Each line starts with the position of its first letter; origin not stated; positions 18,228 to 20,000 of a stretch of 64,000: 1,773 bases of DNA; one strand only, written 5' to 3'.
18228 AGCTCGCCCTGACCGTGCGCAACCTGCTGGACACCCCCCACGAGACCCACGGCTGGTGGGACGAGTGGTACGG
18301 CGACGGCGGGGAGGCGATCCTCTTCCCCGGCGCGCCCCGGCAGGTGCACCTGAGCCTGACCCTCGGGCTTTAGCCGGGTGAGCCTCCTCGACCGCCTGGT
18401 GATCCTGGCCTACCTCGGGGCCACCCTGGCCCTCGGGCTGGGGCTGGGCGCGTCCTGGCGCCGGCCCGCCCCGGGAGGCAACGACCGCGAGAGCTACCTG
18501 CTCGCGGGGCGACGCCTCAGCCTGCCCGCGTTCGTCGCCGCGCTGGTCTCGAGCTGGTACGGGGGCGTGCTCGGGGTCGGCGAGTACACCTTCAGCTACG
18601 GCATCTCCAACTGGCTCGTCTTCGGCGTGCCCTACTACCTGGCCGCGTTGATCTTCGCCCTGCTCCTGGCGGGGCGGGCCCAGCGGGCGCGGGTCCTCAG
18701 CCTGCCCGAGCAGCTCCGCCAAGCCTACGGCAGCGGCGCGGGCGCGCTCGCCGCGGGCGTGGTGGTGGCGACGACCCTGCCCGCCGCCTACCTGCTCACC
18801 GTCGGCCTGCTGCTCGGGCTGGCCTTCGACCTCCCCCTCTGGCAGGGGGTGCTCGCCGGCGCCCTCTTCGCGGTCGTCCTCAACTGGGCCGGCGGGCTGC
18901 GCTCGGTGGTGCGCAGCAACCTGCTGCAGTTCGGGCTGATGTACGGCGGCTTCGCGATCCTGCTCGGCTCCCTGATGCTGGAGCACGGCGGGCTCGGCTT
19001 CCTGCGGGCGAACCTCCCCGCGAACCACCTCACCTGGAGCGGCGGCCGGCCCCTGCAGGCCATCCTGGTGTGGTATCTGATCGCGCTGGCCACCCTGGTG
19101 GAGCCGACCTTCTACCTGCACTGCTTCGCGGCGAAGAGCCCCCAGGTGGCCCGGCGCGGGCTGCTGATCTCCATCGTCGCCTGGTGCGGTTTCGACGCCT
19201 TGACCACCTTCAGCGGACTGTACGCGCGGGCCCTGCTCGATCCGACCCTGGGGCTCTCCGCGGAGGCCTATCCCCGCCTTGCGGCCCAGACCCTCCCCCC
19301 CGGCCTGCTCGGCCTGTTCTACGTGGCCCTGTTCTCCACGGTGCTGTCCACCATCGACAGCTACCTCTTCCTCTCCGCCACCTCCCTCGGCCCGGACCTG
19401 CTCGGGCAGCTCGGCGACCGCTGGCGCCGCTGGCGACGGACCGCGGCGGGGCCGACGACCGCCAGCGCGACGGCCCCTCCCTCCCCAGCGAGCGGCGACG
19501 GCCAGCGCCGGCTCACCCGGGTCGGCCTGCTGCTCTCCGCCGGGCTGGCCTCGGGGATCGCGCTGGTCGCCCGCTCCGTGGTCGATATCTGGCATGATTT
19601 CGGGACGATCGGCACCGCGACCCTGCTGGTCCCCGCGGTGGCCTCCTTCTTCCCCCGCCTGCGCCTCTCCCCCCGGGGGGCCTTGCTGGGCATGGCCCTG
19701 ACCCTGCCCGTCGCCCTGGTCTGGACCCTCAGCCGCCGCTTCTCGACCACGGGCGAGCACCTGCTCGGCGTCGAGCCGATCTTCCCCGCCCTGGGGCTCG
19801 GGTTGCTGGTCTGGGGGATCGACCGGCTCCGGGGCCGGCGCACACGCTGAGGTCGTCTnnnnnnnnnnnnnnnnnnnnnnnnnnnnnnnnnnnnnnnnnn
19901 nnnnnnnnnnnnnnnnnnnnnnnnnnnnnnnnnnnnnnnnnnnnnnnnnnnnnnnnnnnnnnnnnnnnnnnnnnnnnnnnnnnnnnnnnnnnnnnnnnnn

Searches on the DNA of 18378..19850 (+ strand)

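Call 18: search_rna_families(sources=[L002, L006, L007, L008, L009, L012, L014, L016, L021, L025, L026], threshold=gathering)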
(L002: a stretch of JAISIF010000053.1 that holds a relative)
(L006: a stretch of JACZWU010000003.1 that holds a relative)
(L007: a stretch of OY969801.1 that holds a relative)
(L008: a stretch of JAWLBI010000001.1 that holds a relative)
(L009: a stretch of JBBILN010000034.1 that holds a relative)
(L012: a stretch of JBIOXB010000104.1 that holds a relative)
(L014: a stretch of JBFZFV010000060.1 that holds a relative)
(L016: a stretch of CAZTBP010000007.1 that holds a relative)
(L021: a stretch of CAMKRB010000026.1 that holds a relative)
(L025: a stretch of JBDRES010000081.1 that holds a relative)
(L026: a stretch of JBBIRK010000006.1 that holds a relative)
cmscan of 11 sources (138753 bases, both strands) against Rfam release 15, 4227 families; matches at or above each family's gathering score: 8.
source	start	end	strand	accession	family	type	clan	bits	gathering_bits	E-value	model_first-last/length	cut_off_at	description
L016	3359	3454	+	RF00059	TPP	Cis-reg; riboswitch;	-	74.8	54.3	1.4e-12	1-105/105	no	TPP riboswitch aptamer (THI element)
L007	3134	3232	+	RF00059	TPP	Cis-reg; riboswitch;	-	73.7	54.3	2.7e-12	1-105/105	no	TPP riboswitch aptamer (THI element)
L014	3367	3457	+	RF00059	TPP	Cis-reg; riboswitch;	-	72.5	54.3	5.4e-12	1-105/105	no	TPP riboswitch aptamer (THI element)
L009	2508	2607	+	RF00059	TPP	Cis-reg; riboswitch;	-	72.2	54.3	6.3e-12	1-105/105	no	TPP riboswitch aptamer (THI element)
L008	3365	3466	+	RF00059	TPP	Cis-reg; riboswitch;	-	67.8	54.3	7.6e-11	1-105/105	no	TPP riboswitch aptamer (THI element)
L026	3283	3381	+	RF00059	TPP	Cis-reg; riboswitch;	-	65.6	54.3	2.7e-10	1-105/105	no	TPP riboswitch aptamer (THI element)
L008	2842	2934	+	RF00059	TPP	Cis-reg; riboswitch;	-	64.5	54.3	4.8e-10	1-105/105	no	TPP riboswitch aptamer (THI element)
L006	3201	3298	+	RF00059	TPP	Cis-reg; riboswitch;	-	63.1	54.3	1.1e-09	1-105/105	no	TPP riboswitch aptamer (THI element)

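Call 28: search_rna_families(sources=[L001, L004, L017, L031, L015, L037, L039, L043, L044, L055, L059, L063, L068, L070], threshold=gathering)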
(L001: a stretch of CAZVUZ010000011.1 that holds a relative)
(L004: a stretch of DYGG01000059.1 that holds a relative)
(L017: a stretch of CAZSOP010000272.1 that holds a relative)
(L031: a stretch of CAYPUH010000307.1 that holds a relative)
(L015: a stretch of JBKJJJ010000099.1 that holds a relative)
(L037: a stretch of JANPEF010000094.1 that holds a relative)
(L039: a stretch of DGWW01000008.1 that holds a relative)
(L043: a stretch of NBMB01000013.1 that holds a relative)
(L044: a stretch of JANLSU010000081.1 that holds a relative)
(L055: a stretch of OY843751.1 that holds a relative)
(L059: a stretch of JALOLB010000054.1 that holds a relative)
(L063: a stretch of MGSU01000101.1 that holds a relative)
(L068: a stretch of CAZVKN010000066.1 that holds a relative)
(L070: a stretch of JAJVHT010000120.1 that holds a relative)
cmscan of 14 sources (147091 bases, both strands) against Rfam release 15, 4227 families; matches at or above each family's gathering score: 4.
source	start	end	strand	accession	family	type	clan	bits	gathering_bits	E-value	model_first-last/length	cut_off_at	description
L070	390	487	-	RF00059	TPP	Cis-reg; riboswitch;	-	73.7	54.3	2.8e-12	1-105/105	no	TPP riboswitch aptamer (THI element)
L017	210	308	+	RF00059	TPP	Cis-reg; riboswitch;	-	70.5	54.3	1.8e-11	1-105/105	no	TPP riboswitch aptamer (THI element)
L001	1216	1312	+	RF00059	TPP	Cis-reg; riboswitch;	-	67.7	54.3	8.7e-11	1-105/105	no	TPP riboswitch aptamer (THI element)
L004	206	311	+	RF00059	TPP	Cis-reg; riboswitch;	-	59.8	54.3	7.6e-09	1-105/105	no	TPP riboswitch aptamer (THI element)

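Call 47: search_rna_families(sources=[L082, L084, L085, L086, L087], threshold=gathering)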
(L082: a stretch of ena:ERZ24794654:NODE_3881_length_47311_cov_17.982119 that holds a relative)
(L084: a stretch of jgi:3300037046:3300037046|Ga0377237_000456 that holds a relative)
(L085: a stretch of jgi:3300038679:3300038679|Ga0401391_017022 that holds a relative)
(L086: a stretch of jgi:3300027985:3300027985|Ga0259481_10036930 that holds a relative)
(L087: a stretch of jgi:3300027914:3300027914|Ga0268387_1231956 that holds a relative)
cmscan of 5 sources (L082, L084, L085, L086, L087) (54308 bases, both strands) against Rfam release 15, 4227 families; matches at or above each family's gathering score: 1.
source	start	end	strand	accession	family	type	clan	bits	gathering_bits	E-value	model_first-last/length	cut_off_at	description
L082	3193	3299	+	RF00059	TPP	Cis-reg; riboswitch;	-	57.3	54.3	1.1e-08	1-105/105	no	TPP riboswitch aptamer (THI element)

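Call 50: search_rna_families(source=L084, start=2400, end=3250, threshold=evalue, max_evalue=1)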
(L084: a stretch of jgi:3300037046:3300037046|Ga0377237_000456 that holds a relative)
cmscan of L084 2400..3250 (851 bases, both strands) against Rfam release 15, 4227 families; matches with E-value up to 1: 1.
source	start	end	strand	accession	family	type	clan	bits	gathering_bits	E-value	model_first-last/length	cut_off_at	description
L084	2942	3063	+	RF00059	TPP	Cis-reg; riboswitch;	-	45.5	54.3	1.4e-07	1-105/105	no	TPP riboswitch aptamer (THI element)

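Call 73: search_rna_families(sources=[L089, L090, L091, L092, L087, L035], threshold=evalue, max_evalue=0.01)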
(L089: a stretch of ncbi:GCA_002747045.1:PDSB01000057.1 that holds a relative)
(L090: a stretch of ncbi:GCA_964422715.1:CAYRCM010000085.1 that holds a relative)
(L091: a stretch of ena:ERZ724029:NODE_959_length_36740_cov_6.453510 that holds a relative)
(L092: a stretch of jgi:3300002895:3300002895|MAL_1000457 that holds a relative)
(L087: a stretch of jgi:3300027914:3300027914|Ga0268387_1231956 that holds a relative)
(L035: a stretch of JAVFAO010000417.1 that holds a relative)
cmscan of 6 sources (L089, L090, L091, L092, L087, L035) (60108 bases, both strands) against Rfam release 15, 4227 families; matches with E-value up to 0.01: 6.
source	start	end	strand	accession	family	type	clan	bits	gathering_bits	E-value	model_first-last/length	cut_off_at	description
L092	2152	2249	+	RF00059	TPP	Cis-reg; riboswitch;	-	70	54.3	9.3e-12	1-105/105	no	TPP riboswitch aptamer (THI element)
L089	2061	2166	+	RF00059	TPP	Cis-reg; riboswitch;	-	57.9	54.3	9e-09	1-105/105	no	TPP riboswitch aptamer (THI element)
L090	2150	2261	+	RF00059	TPP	Cis-reg; riboswitch;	-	56.6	54.3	1.9e-08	1-105/105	no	TPP riboswitch aptamer (THI element)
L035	258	356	+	RF00059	TPP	Cis-reg; riboswitch;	-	52.9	54.3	1.5e-07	1-105/105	no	TPP riboswitch aptamer (THI element)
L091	1740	1853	+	RF00059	TPP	Cis-reg; riboswitch;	-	52.3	54.3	2.1e-07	1-105/105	no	TPP riboswitch aptamer (THI element)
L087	1916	2001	+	RF00059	TPP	Cis-reg; riboswitch;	-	42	54.3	7.3e-05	1-105/105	no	TPP riboswitch aptamer (THI element)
